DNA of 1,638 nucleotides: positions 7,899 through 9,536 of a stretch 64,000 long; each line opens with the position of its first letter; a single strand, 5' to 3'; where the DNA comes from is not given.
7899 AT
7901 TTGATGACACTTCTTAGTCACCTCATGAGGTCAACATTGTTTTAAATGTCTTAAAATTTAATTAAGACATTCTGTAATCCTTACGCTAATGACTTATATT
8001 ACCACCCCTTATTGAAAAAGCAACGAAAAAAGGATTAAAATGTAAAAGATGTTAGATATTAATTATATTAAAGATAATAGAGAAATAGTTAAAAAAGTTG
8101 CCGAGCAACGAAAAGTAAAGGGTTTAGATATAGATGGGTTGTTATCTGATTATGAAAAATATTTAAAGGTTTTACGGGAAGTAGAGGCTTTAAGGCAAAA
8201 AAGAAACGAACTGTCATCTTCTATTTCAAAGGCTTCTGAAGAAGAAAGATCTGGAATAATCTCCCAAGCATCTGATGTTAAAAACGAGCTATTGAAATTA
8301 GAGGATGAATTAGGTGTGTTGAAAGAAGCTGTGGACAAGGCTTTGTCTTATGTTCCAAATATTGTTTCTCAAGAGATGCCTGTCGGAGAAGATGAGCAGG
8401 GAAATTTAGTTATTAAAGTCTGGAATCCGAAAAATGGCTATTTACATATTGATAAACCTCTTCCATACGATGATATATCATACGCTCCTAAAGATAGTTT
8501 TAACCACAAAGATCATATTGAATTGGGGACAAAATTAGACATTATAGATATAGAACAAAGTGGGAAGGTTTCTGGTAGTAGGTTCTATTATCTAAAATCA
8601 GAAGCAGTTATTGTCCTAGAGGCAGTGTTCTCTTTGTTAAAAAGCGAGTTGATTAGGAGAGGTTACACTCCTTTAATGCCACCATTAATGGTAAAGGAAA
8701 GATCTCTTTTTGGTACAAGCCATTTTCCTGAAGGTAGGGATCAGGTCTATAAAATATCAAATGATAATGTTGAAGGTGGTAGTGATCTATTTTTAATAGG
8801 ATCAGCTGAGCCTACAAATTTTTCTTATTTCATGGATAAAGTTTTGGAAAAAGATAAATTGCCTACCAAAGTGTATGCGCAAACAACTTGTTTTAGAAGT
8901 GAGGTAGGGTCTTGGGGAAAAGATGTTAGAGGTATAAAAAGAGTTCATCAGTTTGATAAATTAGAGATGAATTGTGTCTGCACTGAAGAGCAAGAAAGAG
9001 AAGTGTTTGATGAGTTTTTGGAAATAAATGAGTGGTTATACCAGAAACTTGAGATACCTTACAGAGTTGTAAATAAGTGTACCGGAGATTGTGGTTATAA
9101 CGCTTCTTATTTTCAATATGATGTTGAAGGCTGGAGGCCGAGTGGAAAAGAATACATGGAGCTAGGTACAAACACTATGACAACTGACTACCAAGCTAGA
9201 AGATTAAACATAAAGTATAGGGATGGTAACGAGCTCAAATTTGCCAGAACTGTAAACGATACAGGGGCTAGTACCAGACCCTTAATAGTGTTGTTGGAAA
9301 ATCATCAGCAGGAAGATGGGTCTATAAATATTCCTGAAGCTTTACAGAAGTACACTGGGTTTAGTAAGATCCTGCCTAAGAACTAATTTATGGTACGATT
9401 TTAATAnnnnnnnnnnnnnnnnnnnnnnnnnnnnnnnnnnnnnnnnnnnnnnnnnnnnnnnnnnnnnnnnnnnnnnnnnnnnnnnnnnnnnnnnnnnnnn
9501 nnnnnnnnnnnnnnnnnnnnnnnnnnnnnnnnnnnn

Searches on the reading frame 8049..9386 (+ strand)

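Call 60: search_protein_families(library=pfam, proteins=[window:8049-9386:+], max_evalue=0.00001)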
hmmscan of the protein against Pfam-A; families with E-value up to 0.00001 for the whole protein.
window:8049-9386:+ (445 aa): 2 families
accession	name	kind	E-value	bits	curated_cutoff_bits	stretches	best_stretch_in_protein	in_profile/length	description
PF00587.30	tRNA-synt_2b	-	4.8e-27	95.6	29.3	1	234-419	1-179/179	tRNA synthetase class II core domain (G, H, P, S and T)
PF02403.27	Seryl_tRNA_N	-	2.6e-20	73.1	28.2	1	1-106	1-108/108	Seryl-tRNA synthetase N-terminal domain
